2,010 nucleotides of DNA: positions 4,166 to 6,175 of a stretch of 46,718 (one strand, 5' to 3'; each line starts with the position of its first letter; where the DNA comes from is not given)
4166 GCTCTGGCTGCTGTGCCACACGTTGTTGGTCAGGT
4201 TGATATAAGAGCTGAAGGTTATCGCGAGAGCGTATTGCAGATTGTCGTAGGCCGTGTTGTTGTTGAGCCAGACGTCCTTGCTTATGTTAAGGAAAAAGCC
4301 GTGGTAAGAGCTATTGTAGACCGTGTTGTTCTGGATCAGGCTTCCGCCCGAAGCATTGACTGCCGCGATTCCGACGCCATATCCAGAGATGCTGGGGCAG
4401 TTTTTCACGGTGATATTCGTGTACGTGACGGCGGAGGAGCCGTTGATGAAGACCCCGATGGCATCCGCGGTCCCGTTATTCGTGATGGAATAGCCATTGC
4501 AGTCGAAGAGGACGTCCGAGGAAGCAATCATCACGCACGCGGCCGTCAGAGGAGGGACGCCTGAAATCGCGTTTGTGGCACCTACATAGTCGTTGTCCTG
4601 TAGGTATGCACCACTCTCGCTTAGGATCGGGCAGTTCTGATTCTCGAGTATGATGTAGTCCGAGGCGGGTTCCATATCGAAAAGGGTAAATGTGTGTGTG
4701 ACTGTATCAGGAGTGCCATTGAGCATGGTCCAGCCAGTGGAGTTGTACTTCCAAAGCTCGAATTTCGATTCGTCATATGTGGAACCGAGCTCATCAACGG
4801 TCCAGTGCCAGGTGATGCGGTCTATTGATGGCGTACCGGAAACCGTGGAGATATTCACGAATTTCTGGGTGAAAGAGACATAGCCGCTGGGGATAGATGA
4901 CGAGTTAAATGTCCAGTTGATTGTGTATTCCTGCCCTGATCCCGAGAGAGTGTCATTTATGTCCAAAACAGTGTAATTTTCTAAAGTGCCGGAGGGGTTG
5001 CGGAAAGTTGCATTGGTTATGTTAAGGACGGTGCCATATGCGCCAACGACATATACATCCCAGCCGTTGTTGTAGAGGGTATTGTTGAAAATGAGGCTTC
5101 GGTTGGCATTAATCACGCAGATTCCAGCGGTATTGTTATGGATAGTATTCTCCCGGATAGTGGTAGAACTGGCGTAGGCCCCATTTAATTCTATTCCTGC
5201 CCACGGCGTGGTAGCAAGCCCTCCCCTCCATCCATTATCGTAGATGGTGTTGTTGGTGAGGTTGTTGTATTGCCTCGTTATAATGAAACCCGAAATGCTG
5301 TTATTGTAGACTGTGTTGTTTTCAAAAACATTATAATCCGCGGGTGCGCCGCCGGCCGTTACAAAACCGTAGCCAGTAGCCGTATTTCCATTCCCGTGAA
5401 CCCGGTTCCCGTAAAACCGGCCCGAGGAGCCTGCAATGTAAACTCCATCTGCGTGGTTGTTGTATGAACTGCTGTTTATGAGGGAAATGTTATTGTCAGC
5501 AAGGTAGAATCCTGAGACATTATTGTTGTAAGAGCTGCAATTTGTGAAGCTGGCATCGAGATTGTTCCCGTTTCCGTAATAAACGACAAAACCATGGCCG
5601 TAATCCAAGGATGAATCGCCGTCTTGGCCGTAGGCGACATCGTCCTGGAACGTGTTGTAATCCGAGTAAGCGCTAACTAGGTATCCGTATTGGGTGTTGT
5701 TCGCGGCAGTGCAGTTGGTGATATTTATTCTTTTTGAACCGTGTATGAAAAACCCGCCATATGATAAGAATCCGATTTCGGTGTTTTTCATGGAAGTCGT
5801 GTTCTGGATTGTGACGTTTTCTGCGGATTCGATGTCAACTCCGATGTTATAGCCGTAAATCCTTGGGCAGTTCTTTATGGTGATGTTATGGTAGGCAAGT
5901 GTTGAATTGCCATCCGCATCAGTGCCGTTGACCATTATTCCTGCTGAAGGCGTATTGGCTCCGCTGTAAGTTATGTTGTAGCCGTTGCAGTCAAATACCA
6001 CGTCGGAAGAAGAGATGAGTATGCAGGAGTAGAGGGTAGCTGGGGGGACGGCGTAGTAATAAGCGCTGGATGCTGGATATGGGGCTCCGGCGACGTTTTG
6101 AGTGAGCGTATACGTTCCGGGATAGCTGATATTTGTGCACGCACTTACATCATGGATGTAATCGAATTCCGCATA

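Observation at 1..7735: Giant minus-strand ORF (>2,540 codons, runs off the window) missing from the ORF track, encoding a modular beta-helix surface protein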

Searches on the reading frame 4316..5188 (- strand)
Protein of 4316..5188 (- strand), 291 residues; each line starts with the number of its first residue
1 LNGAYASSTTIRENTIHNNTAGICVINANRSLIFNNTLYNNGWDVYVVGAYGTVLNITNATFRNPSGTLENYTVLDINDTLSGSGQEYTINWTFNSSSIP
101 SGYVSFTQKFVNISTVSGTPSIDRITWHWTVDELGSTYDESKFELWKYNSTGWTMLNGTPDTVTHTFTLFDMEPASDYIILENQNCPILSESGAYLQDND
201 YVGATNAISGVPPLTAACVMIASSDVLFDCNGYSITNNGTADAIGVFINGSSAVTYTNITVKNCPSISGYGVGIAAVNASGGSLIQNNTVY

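Call 52: predict_structure(alignment_id=A2)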
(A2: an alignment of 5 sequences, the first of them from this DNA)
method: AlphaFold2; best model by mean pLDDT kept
length: 291 residues; sequences in the alignment: 5
mean_pLDDT: 58.4   pTM: 0.58
mean pLDDT of the five models: 58.4, 55.0, 50.9, 50.7, 48.0
residues with pLDDT >= 90: 8; 70-90: 125; 50-70: 47; < 50: 111
segments of 3 or more residues with pLDDT < 50: 1-3, 185-291
pLDDT, mean of each block of 10 residues (from residue 1): 55 66 72 79 75 84 67 84 86 67 65 87 89 72 81 78 87 85 47 25 24 26 27 26 27 27 28 28 32 28
secondary structure, 60 per line:
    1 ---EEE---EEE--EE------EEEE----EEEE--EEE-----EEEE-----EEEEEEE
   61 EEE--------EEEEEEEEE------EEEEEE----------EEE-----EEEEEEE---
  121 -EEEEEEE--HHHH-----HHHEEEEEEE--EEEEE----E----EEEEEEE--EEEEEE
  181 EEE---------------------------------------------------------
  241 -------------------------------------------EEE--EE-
elements in order: E4-6 E10-12 E23-26 E31-34 E37-39 E45-48 E54-63 E72-80 E87-92 E103-105 E111-117 E122-128 H131-134 E143-149 E152-156 E166-172 E175-183 E284-286

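Call 54: fold_search(model_id=the predicted structure, library=pdb)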
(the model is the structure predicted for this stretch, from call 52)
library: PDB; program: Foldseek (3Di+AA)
matches with E <= 10: 490; with E <= 0.001: 0
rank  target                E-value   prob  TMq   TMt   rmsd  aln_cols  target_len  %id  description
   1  7crw_A                1.6e-03  1.00  0.26  0.27   4.9       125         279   15  Cryo-EM structure of rNLRP1-rDPP9 complex (released 2021-03-24)
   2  3kbu_D                1.0e-02  0.99  0.26  0.44   4.9       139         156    4  Crystal structure of the ankyrin binding domain of human erythroid beta spectrin (repeats 13-15) in complex with the s (released 2010-02-02)
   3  6m3p_E                1.2e-02  0.98  0.28  0.21   5.5       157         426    7  Crystal structure of AnkG/beta2-spectrin complex (released 2020-05-13)
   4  7rej_A                2.5e-02  0.35  0.18  0.17  12.6       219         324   12  Tailspike protein 4 (TSP4) from phage CBA120, residues 1-335, obtained in the presence of NaK-Tartrate (released 2022-02-23)
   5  7jn7_B                3.7e-02  0.95  0.24  0.26   6.9       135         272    9  Human DPP9-CARD8 complex (released 2021-05-19)
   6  2bsf                  3.9e-02  0.25  0.14  0.21  16.2       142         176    8  Structure of the C-terminal receptor-binding domain of avian reovirus fibre sigmaC, Zn crystal form. (released 2005-11-03)
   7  2bt7                  4.4e-02  0.16  0.14  0.20  14.8       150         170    9  Structure of the C-terminal receptor-binding domain of avian reovirus fibre sigmaC, Cd crystal form (released 2005-11-03)
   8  3f59_C                4.6e-02  0.98  0.26  0.46   4.8       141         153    8  Crystal structure of ZU5-ANK, the spectrin binding region of human erythroid ankyrin (released 2009-02-24)
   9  7crv_C                7.7e-02  0.75  0.23  0.40   7.4       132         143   15  Crystal structure of rNLRP1-FIIND (released 2021-03-24)
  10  4d8o                  1.1e-01  0.84  0.26  0.16   6.5       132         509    5  Crystal Structure of the ankyrin-B ZU5-ZU5-UPA-DD tandem (released 2012-03-28)
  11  6x6a_B                1.1e-01  0.77  0.22  0.40   5.4       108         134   11  Cryo-EM structure of NLRP1-DPP9 complex (released 2021-03-10)
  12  7crv_A                1.1e-01  0.54  0.21  0.38   8.0       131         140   13  Crystal structure of rNLRP1-FIIND (released 2021-03-24)
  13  2jjl                  1.1e-01  0.15  0.14  0.18  16.2       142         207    8  Structure of avian reovirus sigmaC117-326, P321 crystal form (released 2009-01-13)
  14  8j07_k3               1.3e-01  0.80  0.24  0.15   7.6       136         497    7  96nm repeat of human respiratory doublet microtubule and associated axonemal complexes (released 2023-07-26)
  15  2bt8                  1.3e-01  0.11  0.13  0.19  15.7       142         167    9  Structure of the C-terminal receptor-binding domain of avian reovirus fibre sigmaC, space group P6322. (released 2005-11-03)
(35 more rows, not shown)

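Call 74: fold_search(model_id=the predicted structure, library=viral)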
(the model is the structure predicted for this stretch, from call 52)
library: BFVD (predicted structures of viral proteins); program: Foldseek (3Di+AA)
matches with E <= 10: 504; with E <= 0.001: 1
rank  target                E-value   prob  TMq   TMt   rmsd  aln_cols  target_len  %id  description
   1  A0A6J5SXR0            4.3e-04  0.99  0.27  0.10  35.6       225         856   16  Uncharacterized protein [uncultured Caudovirales phage]
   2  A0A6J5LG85            1.1e-03  0.69  0.18  0.09  17.8       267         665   11  Intramolecular chaperone auto-processing domain containing protein [uncultured Caudovirales phage]
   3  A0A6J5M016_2          4.7e-03  0.44  0.18  0.09  16.4       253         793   15  Peptidase S74 domain-containing protein [uncultured Caudovirales phage]
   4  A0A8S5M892            6.5e-03  0.18  0.14  0.05  20.1       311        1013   13  Collagen I alpha 1 [Siphoviridae sp. ctrgt10]
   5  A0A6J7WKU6            2.0e-02  0.12  0.13  0.05  20.6       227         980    9  Carbohydrate-binding module family 5/12 [uncultured Caudovirales phage]
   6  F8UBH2                2.1e-02  0.51  0.15  0.11  10.4       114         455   18  (no name in the UniProt tables at hand)
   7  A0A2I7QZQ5            4.6e-02  0.08  0.11  0.04  28.4       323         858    7  (no name in the UniProt tables at hand)
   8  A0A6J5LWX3            4.8e-02  0.11  0.14  0.06  18.8       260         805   10  Pectate lyase superfamily protein [uncultured Caudovirales phage]
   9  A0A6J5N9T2            5.4e-02  0.09  0.14  0.09  26.1       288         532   13  Intramolecular chaperone auto-processing domain containing protein [uncultured Caudovirales phage]
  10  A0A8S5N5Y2            6.4e-02  0.28  0.17  0.18  14.2       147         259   12  Uncharacterized protein [Myoviridae sp. ctsip2]
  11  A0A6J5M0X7            6.7e-02  0.13  0.15  0.12  15.0       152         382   14  Uncharacterized protein [uncultured Caudovirales phage]
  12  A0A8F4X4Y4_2          7.1e-02  0.66  0.17  0.04   7.3        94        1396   15  (no name in the UniProt tables at hand)
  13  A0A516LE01            8.9e-02  0.20  0.17  0.17  34.2       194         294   11  (no name in the UniProt tables at hand)
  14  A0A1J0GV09            9.4e-02  0.12  0.16  0.07  21.3       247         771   11  Right handed beta helix domain-containing protein [Vibrio phage vB_VspP_pVa5]
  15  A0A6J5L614            9.4e-02  0.11  0.12  0.05  23.8       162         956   14  Uncharacterized protein [uncultured Caudovirales phage]
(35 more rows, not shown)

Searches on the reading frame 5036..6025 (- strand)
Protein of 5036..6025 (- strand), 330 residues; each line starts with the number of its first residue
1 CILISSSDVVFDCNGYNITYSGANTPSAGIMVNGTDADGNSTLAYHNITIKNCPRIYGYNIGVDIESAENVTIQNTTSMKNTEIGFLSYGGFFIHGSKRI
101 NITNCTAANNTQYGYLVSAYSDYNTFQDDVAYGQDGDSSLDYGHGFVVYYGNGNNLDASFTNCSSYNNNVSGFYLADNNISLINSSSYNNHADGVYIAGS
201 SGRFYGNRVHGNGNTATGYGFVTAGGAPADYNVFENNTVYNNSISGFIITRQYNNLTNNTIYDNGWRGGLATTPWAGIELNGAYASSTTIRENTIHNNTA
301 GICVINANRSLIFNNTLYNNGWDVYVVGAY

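Call 56: search_solved_structures(query=window:5036-6025:-, max_evalue=5)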
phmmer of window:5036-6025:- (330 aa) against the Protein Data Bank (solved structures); distinct sequences matched with E-value up to 5: 7.
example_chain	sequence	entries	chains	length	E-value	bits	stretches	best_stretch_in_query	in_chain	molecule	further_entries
8suo_H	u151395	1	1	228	0.31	13.5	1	138-290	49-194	AZD3152 heavy chain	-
7epc_A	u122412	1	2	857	1.4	11.3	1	205-274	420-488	Isoform 3 of Metabotropic glutamate receptor 7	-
9y2f_A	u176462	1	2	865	1.5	11.3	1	205-274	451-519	Metabotropic glutamate receptor 7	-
9omo_A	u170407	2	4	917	1.6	11.2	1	205-274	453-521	Metabotropic glutamate receptor 7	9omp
22jz_A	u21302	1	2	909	1.6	11.2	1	205-274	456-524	Isoform 4 of Metabotropic glutamate receptor 7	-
25tv_A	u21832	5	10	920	1.6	11.2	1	205-274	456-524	Metabotropic glutamate receptor 7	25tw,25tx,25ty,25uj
7epd_B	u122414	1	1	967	1.7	11.1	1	205-274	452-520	Isoform 3 of Metabotropic glutamate receptor 7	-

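Call 69: search_protein_families(library=pfam, proteins=[window:5036-6025:-], max_evalue=0.01)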
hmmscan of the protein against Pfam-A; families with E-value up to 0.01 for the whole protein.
window:5036-6025:- (330 aa): 2 families
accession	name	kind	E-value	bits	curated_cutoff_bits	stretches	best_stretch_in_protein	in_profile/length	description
PF13229.12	Beta_helix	-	3e-22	79.4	25.9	3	144-271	22-143/158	Right handed beta helix region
PF05048.19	NosD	-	3.6e-12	46.6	23.6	2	142-328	15-180/212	Periplasmic copper-binding protein (NosD)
